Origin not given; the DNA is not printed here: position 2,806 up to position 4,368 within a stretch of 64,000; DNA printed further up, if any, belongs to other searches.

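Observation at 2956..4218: Sulfonolipid-type (cysteate acyltransferase, SulA/CapB-like) enzyme in an apparently non-Bacteroidota genome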

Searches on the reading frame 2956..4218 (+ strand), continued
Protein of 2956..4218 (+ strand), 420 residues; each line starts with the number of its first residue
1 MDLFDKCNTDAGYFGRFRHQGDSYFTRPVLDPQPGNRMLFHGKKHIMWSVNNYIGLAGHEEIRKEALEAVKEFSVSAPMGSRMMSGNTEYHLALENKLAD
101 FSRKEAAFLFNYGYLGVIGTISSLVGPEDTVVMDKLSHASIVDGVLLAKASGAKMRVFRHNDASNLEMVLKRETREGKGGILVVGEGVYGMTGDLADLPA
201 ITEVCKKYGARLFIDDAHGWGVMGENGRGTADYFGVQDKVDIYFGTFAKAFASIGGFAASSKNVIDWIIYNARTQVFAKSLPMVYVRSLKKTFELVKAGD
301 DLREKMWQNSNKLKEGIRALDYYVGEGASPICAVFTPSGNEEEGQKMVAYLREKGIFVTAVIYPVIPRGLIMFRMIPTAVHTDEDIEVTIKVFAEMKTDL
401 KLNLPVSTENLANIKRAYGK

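Call 8: find_homologous_proteins(query=window:2956-4218:+, max_evalue=1e-20)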
Query window:2956-4218:+ (420 aa): 5103 proteins with E <= 1e-20 among 8000 candidates; the best 120 are listed.
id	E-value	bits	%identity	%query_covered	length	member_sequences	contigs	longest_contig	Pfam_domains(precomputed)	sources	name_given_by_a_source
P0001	1.2e-270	915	95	100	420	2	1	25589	PF00155.28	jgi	-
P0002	2.7e-247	838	86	100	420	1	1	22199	PF00155.28,PF00266.26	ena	-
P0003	5.8e-245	831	86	100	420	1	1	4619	PF00155.28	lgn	-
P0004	5.5e-241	817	84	100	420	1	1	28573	PF00155.28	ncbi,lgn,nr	ncbi:MAG: pyridoxal phosphate-dependent aminotransferase family protein [Spirochaetales bacterium]|n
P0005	5.2e-237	804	83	100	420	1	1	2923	PF00155.28,PF00266.26,PF01212.28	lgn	-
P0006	3.0e-190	650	67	100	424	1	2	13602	PF00155.28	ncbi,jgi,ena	jgi:glycine C-acetyltransferase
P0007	9.1e-187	639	67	100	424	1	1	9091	PF00155.28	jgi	jgi:glycine C-acetyltransferase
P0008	3.5e-186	637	67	100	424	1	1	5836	PF00155.28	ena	-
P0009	6.8e-186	636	65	100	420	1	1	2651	PF00155.28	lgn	-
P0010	8.8e-186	636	66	100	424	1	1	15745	PF00155.28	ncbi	-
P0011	7.9e-185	633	66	100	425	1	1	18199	PF00155.28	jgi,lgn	jgi:glycine C-acetyltransferase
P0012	2.8e-184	631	64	100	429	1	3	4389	PF00155.28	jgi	jgi:glycine C-acetyltransferase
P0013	4.6e-184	630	67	100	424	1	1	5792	PF00155.28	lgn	-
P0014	5.3e-184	630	67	100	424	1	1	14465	PF00155.28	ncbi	-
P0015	5.3e-184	630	67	100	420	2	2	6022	PF00155.28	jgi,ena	-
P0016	2.1e-183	628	66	100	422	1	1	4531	PF00155.28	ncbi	-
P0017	1.8e-182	625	66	100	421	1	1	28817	PF00155.28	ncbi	-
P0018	2.3e-182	624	64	100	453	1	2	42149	PF00155.28,PF01212.28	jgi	jgi:glycine C-acetyltransferase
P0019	4.0e-182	624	64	100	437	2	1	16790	PF00155.28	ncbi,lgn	-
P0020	4.5e-182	623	66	100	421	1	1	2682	PF00155.28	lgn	-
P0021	5.5e-182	623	66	100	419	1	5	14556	PF00155.28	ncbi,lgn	-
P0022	7.2e-182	623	64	100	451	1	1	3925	PF00155.28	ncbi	ncbi:MAG: aminotransferase class I/II-fold pyridoxal phosphate-dependent enzyme [Spirochaetota bacte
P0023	3.8e-181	620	63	100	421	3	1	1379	PF00155.28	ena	-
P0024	3.8e-181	620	66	100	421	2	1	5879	PF00155.28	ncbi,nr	ncbi:MAG: aminotransferase class I/II-fold pyridoxal phosphate-dependent enzyme [Spirochaetales bact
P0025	8.4e-181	619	64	100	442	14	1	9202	PF00155.28,PF01212.28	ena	-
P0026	8.5e-181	619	65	100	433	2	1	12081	PF00155.28,PF01212.28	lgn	-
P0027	9.3e-181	619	64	100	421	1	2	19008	PF00155.28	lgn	-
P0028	1.5e-180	618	64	100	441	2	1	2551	PF00155.28,PF01212.28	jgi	jgi:glycine C-acetyltransferase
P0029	1.7e-180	618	64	100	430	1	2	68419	PF00155.28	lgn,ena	-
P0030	6.3e-180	616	63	100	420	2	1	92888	PF00155.28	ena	-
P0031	7.6e-180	616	65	100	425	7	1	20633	PF00155.28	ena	-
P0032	1.5e-179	615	64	99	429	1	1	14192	PF00155.28,PF01212.28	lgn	-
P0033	1.5e-179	615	64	100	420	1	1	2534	PF00155.28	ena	-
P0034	2.0e-179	615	65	100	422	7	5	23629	PF00155.28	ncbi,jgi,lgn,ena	jgi:glycine C-acetyltransferase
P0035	2.5e-179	614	65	100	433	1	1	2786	PF00155.28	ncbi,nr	ncbi:MAG: aminotransferase class I/II-fold pyridoxal phosphate-dependent enzyme [Spirochaetales bact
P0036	2.6e-179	614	64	100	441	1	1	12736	PF00155.28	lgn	-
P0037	3.5e-179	614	64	100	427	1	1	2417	PF00155.28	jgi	jgi:glycine C-acetyltransferase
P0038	4.1e-179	614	64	100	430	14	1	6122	PF00155.28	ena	-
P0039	4.3e-179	614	63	100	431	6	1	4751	PF00155.28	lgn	-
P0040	4.3e-179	614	65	100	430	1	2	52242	PF00155.28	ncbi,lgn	ncbi:MAG: aminotransferase class I/II-fold pyridoxal phosphate-dependent enzyme [Spirochaetaceae bac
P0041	5.0e-179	613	66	100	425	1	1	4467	PF00155.28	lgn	-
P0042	7.8e-179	613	64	100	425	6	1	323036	PF00155.28,PF00266.26,PF01212.28,PF01053.27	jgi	-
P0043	1.6e-178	612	64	100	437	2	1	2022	PF00155.28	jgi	jgi:glycine C-acetyltransferase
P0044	2.8e-178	611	64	100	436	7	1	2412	PF00155.28,PF01212.28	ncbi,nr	ncbi:MAG TPA: pyridoxal phosphate-dependent aminotransferase family protein [Spirochaetia bacterium]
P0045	4.2e-178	610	63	100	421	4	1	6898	PF00155.28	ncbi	-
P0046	5.2e-178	610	65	100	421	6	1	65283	PF00155.28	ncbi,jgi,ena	jgi:glycine C-acetyltransferase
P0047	5.7e-178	610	64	100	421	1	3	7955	PF00155.28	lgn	-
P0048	7.6e-178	610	64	100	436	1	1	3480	PF00155.28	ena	-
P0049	1.1e-177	609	63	100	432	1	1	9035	PF00155.28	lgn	-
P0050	2.1e-177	608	64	100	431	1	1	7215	PF00155.28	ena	-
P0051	2.5e-177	608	63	100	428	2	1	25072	PF00155.28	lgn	-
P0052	3.2e-177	607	63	100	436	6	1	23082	PF00155.28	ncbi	-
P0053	3.3e-177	607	64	99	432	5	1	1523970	PF00155.28,PF01212.28,PF01053.27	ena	-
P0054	3.6e-177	607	64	100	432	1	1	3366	PF00155.28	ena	-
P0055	4.0e-177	607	64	100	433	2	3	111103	PF00155.28,PF01212.28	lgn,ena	-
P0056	4.0e-177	607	62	100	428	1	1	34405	PF00155.28,PF00266.26,PF01212.28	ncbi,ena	-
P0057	4.9e-177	607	62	100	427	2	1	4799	PF00155.28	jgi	jgi:glycine C-acetyltransferase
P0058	5.2e-177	607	64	99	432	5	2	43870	PF00155.28,PF01212.28,PF01053.27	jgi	jgi:glycine C-acetyltransferase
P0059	1.0e-176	606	63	100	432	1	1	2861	PF00155.28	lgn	-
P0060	1.2e-176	606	62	100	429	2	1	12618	PF00155.28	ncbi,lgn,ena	-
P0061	3.2e-176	604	62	100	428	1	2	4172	PF00155.28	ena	-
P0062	3.2e-176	604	61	100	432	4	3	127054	PF00155.28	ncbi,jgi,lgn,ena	jgi:glycine C-acetyltransferase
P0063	3.3e-176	604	64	100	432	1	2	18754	PF00155.28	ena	-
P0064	3.3e-176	604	62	100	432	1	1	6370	PF00155.28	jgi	-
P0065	3.3e-176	604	62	100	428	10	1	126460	PF00155.28,PF01212.28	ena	-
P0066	3.4e-176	604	62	100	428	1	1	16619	PF00155.28,PF01212.28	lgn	-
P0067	3.4e-176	604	62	100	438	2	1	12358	PF00155.28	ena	-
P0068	3.5e-176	604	62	100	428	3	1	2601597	PF00155.28,PF01212.28,PF01053.27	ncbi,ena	-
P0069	4.7e-176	604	63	100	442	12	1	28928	PF00155.28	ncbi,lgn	-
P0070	5.9e-176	603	62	100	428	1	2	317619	PF00155.28,PF01212.28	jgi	jgi:glycine C-acetyltransferase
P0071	6.5e-176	603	63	100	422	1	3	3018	PF00155.28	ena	-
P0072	9.2e-176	603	64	100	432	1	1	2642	PF00155.28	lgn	-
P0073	1.3e-175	602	62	100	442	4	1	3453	PF00155.28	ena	-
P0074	1.7e-175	602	62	100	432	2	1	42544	PF00155.28,PF01212.28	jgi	jgi:glycine C-acetyltransferase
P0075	1.8e-175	602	62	100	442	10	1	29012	PF00155.28,PF00266.26,PF01212.28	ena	-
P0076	1.9e-175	602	62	100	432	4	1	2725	PF00155.28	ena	-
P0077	2.2e-175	601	62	100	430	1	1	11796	PF00155.28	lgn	-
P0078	2.3e-175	601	62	100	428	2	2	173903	PF00155.28,PF01212.28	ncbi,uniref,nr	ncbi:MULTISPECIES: pyridoxal phosphate-dependent aminotransferase family protein [unclassified Ocean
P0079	4.2e-175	600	62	100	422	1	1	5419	PF00155.28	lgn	-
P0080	4.9e-175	600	61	99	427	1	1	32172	PF00155.28,PF01212.28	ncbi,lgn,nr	ncbi:MAG: pyridoxal phosphate-dependent aminotransferase family protein [Spirochaetales bacterium]|n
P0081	5.7e-175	600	63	100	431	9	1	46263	PF00155.28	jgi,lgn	jgi:glycine C-acetyltransferase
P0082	7.0e-175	600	62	100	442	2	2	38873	PF00155.28,PF01212.28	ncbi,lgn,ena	-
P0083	1.0e-174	599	62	100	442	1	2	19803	PF00155.28,PF01212.28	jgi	jgi:glycine C-acetyltransferase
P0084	1.1e-174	599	62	100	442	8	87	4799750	PF00155.28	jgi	jgi:glycine C-acetyltransferase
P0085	1.2e-174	599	62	100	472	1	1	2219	PF00155.28,PF01212.28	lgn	-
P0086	1.3e-174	599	64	100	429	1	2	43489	PF00155.28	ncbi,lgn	-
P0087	1.4e-174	599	62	100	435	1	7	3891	PF00155.28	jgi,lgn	jgi:glycine C-acetyltransferase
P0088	1.6e-174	599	62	100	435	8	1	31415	PF00155.28,PF01212.28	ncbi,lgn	ncbi:MAG: aminotransferase class I/II-fold pyridoxal phosphate-dependent enzyme [Spirochaetaceae bac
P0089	1.9e-174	598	62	100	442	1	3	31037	PF00155.28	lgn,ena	-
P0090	2.0e-174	598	61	100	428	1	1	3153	PF00155.28,PF01212.28,PF01053.27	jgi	-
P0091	2.1e-174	598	61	100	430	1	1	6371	PF00155.28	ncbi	-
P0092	2.3e-174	598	61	100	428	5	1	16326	PF00155.28,PF00266.26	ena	-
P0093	2.4e-174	598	62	100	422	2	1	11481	PF00155.28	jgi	jgi:glycine C-acetyltransferase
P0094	2.7e-174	598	63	100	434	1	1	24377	PF00155.28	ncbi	-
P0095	2.7e-174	598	61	100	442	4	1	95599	PF00155.28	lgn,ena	-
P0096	3.6e-174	597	62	100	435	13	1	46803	PF00155.28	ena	-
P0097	4.0e-174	597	62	100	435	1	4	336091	PF00155.28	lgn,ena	-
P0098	4.0e-174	597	61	100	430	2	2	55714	PF00155.28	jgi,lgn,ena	-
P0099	4.4e-174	597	62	100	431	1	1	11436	PF00155.28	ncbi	-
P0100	4.4e-174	597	63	100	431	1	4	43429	PF00155.28,PF01212.28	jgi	jgi:glycine C-acetyltransferase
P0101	4.4e-174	597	63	99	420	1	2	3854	PF00155.28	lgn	-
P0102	4.5e-174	597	61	100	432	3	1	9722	PF00155.28,PF01212.28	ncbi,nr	ncbi:MAG: pyridoxal phosphate-dependent aminotransferase family protein [Spirochaetaceae bacterium]|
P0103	5.6e-174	597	62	100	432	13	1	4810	PF00155.28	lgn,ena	-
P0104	6.2e-174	597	62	100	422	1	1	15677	PF00155.28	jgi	jgi:glycine C-acetyltransferase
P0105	7.2e-174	596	62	100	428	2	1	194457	PF00155.28,PF01212.28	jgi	-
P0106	8.4e-174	596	61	100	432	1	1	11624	PF00155.28,PF01212.28,PF01053.27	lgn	-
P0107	1.1e-173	596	64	100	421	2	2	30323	PF00155.28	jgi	jgi:glycine C-acetyltransferase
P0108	1.2e-173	596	63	100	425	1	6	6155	PF00155.28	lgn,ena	-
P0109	1.3e-173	596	62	100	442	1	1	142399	PF00155.28,PF00266.26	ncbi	-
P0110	1.4e-173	596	62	100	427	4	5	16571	PF00155.28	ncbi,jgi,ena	-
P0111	1.4e-173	595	61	100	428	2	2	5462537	PF00155.28,PF01212.28,PF01053.27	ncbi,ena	-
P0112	1.5e-173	595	61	100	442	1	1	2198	PF00155.28,PF01212.28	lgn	-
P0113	1.6e-173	595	61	100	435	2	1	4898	PF00155.28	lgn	-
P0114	1.8e-173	595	61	100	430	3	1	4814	PF00155.28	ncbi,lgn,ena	-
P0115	2.0e-173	595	62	100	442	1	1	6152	PF00155.28,PF00266.26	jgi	jgi:glycine C-acetyltransferase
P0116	2.2e-173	595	62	100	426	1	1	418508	PF00155.28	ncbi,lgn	-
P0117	2.7e-173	595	61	100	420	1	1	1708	PF00155.28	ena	-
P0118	2.8e-173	594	62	100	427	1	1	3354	PF00155.28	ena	-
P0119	2.8e-173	594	62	100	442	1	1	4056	PF00155.28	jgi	jgi:glycine C-acetyltransferase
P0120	3.0e-173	594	62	100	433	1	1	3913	PF00155.28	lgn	-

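Call 9: find_related_loci(query=window:2956-4218:+, collection=genome_contigs, flank=10000)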
Query window:2956-4218:+ (420 aa) in genome_contigs; peptide patterns used: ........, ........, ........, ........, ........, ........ (x = any residue, [..] = any of these).
71 stretches matched a pattern; 25 encode a relative of the query (tblastn E <= 1e-3); 25 distinct loci.
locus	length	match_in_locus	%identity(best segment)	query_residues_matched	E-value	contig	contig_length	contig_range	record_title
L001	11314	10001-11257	65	1-419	0e+0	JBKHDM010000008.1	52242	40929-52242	MAG: Spirochaetaceae bacterium isolate D1M04_11 NODE_106_length_52242_cov_8.269071, whole genome shotgun sequence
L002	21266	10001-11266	63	2-419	0e+0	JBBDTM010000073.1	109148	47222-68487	MAG: Alkalispirochaeta sp. isolate LejiaC_59_14 Lejia_C_385_length_109148_cov_8, whole genome shotgun sequence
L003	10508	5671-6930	62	1-420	0e+0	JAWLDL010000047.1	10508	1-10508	MAG: Spirochaetia bacterium isolate 20BLK6-1.bin.106 NODE_7031_length_10508_cov_4.358728, whole genome shotgun sequence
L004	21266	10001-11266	62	2-419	0e+0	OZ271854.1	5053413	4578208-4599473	MAG: Alkalispirochaeta sp. isolate f9219233-0a3a-470e-a864-7b431a34df26 genome assembly, chromosome: 1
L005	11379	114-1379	63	2-419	0e+0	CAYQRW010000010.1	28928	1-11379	MAG TPA_asm: uncultured Spirochaeta sp. isolate SRP332253_co1_177 genome assembly, contig: NODE_2324_length_28928_cov_7.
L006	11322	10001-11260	61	1-420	0e+0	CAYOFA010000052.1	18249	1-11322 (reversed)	MAG TPA_asm: uncultured Spirochaetaceae bacterium isolate SRP332253_co1_294 genome assembly, contig: NODE_4964_length_18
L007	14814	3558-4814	64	2-420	0e+0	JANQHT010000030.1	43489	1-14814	MAG: Spirochaetales bacterium isolate PL24a_bin.20 k99_2990233, whole genome shotgun sequence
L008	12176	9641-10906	62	2-419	0e+0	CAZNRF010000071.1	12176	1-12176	MAG TPA_asm: uncultured Spirochaeta sp. isolate SRP252850_co1_129 genome assembly, contig: NODE_9938_length_12176_cov_5.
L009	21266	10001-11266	62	2-419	1e-180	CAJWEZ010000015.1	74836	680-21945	MAG TPA_asm: uncultured Spirochaeta sp. isolate ERR599032_bin.133_MetaBAT_v2.12.1_MAG genome assembly, contig: NODE_300_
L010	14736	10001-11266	62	2-419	2e-180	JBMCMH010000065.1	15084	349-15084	MAG: Alkalispirochaeta sp. isolate D1M04_12 NODE_1693_length_15084_cov_10.752146, whole genome shotgun sequence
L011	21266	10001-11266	62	2-419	7e-180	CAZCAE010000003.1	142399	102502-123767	MAG TPA_asm: uncultured Spirochaeta sp. isolate SRP141376_co3_416 genome assembly, contig: NODE_151_length_142399_cov_6.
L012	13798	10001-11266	62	2-419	1e-179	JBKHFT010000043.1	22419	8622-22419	MAG: Alkalispirochaeta sp. isolate D1M05_7 NODE_1447_length_22419_cov_5.889644, whole genome shotgun sequence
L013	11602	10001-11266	61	2-419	2e-179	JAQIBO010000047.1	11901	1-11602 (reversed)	MAG: Spirochaeta sp. isolate GH27 k119_108584, whole genome shotgun sequence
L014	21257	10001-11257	61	1-419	6e-178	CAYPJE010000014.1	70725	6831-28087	MAG TPA_asm: uncultured bacterium isolate SRP167671_co2_198 genome assembly, contig: NODE_453_length_70725_cov_17.204825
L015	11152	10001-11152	65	1-384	4e-173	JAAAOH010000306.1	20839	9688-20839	MAG: Spirochaetes bacterium isolate GSL.Bin19 NODE_1598_length_20839_cov_0.613476, whole genome shotgun sequence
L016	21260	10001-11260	63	1-420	0e+0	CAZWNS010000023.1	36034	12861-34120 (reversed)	MAG TPA_asm: uncultured Spirochaetaceae bacterium isolate SRP252850_co1_384 genome assembly, contig: NODE_1859_length_36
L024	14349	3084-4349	62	2-419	7e-180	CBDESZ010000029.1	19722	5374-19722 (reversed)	MAG: Alkalispirochaeta sp. isolate 52462b18-c26b-428b-be18-86563201c1c0 genome assembly, contig: contig_29, whole genome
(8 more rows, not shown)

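Call 24: search_protein_families(library=ncbifam, proteins=[L014:8698-9990:+, L016:8611-9948:+, L004:8450-9805:+, L002:11327-12451:-, L002:7681-8406:-, L002:12541-13116:-, L002:13113-13817:-], max_evalue=0.00001)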
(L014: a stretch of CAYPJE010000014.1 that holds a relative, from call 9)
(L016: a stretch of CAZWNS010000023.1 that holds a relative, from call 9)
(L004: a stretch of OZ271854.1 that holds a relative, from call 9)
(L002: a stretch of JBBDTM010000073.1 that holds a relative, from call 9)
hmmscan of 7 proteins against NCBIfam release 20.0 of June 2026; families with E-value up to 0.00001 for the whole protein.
L014:8698-9990:+ (430 aa): 5 families
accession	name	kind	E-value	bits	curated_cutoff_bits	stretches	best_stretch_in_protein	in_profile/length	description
TIGR03844.1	cysteate_syn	equivalog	3.2e-142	474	324.9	1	9-411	1-397/398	cysteate synthase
NF006050.0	PRK08197.1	equivalog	8.8e-22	77.4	303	1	10-395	8-383/406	threonine synthase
NF004996.0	PRK06381.1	equivalog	1.6e-11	43.8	266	1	76-392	17-317/319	threonine synthase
NF006205.0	PRK08329.1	equivalog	2.3e-10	40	358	0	11-162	2-137/347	threonine synthase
NF004170.0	PRK05638.1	equivalog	6.6e-07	28.2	421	0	337-396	299-358/442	threonine synthase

L016:8611-9948:+ (445 aa): 4 families
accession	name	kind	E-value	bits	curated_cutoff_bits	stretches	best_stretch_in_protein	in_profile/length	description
TIGR03844.1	cysteate_syn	equivalog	2e-143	477.9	324.9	1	17-422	1-395/398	cysteate synthase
NF006050.0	PRK08197.1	equivalog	5.2e-19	68.3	303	1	58-406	47-381/406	threonine synthase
NF004996.0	PRK06381.1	equivalog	3e-11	42.9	266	1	89-404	17-316/319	threonine synthase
NF004170.0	PRK05638.1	equivalog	4.4e-07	28.8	421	0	339-407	289-356/442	threonine synthase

L004:8450-9805:+ (451 aa): 5 families
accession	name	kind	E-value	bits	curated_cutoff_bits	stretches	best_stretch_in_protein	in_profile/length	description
TIGR03844.1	cysteate_syn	equivalog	4.1e-140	467.1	324.9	1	15-423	1-396/398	cysteate synthase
NF006050.0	PRK08197.1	equivalog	1.8e-16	59.9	303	1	15-411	7-386/406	threonine synthase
NF004996.0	PRK06381.1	equivalog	1.1e-07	31.2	266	1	86-404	15-316/319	threonine synthase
NF004170.0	PRK05638.1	equivalog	4.1e-07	28.9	421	0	116-176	87-146/442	threonine synthase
TIGR00260.1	thrC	equivalog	1.1e-06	28.1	167.1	0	89-257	25-192/340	threonine synthase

L002:11327-12451:- (374 aa): 0 families

L002:7681-8406:- (241 aa): 12 families
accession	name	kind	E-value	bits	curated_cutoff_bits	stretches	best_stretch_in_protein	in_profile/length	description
NF051457.1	acryl_TF_AcuR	equivalog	7.5e-15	54.7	247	1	26-130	14-119/204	acrylate utilization transcriptional regulator AcuR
NF050111.1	TransRegSACE7040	equivalog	4.9e-12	46.1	250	1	29-113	1-85/186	SACE_7040 family transcriptional regulator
NF041196.1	ScbR_bind_reg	equivalog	1.8e-10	41.3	150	1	31-178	8-150/191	ScbR family autoregulator-binding transcription factor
TIGR03384.1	betaine_BetI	equivalog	2.2e-09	37.3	201.3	1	25-110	4-89/189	choline-binding transcriptional repressor BetI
TIGR03968.1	mycofact_TetR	equivalog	1.9e-08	34.1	224.9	1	29-75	9-55/190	mycofactocin system transcriptional regulator MftR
NF001978.0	PRK00767.1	equivalog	7e-08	32.5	118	1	25-109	5-90/197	transcriptional regulator BetI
NF053878.1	FATransRegFadRBac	equivalog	1.2e-07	31.7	200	1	33-190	7-162/190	fatty acid metabolism transcriptional regulator FadR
NF058643.1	TranRegCurRPseudo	equivalog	2.3e-07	30.7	300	1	30-81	8-59/193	TetR family transcriptional repressor CurR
NF033703.1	transcr_KstR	equivalog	3.2e-07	30.1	280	1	28-126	6-104/185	cholesterol catabolism transcriptional regulator KstR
TIGR03613.1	RutR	equivalog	1.3e-06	28.5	368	1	29-81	8-60/202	pyrimidine utilization regulatory protein R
NF011584.0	PRK15008.1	equivalog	3e-06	27.2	230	1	29-83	18-72/212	HTH-type transcriptional regulator RutR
NF007015.0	PRK09480.1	equivalog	6.1e-06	25.9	120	1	26-131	7-112/197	nucleoid occlusion factor SlmA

L002:12541-13116:- (191 aa): 0 families

L002:13113-13817:- (234 aa): 0 families

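Call 25: search_solved_structures(query=L014:8698-9990:+, max_evalue=0.001)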
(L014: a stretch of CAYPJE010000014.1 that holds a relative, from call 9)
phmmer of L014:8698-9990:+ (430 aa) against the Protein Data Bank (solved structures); distinct sequences matched with E-value up to 0.001: 6.
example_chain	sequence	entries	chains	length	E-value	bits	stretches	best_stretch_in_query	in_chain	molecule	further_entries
9k3c_A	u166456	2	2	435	3.2e-145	487.5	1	2-423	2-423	Cysteate synthase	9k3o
2d1f_A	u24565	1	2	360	2.8e-10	42.9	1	108-395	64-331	Threonine synthase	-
2zsj_A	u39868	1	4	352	1.3e-09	40.7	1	107-272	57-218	Threonine synthase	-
1uim_A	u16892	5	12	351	1.4e-08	37.3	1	63-276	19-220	Threonine Synthase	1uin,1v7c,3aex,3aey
6cgq_A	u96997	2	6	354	3.7e-08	36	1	107-271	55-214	Threonine synthase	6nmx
1e5x_A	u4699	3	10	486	7.4e-08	35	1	93-394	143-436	THREONINE SYNTHASE | THREONINE SYNTHASE 1, CHLOROPLASTIC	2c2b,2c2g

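Call 27: find_encoding_contigs(protein=P0001, flank=10000, max_places=3)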
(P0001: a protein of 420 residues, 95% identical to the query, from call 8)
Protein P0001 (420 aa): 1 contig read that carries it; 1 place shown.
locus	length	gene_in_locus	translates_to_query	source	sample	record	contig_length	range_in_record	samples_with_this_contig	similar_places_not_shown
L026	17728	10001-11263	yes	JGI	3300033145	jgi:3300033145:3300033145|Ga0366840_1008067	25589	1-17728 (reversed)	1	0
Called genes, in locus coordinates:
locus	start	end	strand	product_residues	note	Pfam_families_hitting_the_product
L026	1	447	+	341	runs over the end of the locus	PF08279:HTH_11 (faint), PF13404:HTH_AsnC-type (faint), PF13412:HTH_24 (faint)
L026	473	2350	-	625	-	PF02730:AFOR_N, PF01314:AFOR_C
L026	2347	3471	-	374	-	-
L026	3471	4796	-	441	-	PF00202:Aminotran_3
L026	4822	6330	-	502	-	PF00474:SSF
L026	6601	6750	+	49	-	-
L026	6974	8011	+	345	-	PF00365:PFK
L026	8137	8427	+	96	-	-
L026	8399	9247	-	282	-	-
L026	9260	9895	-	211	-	PF00440:TetR_N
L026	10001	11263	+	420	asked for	PF00155:Aminotran_1_2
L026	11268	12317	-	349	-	PF00903:Glyoxalase, PF13669:Glyoxalase_4 (weak)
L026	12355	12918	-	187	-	PF01558:POR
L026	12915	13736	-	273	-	PF02775:TPP_enzyme_C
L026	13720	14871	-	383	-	PF01855:POR_N, PF02780:Transketolase_C (weak), PF17147:PFOR_II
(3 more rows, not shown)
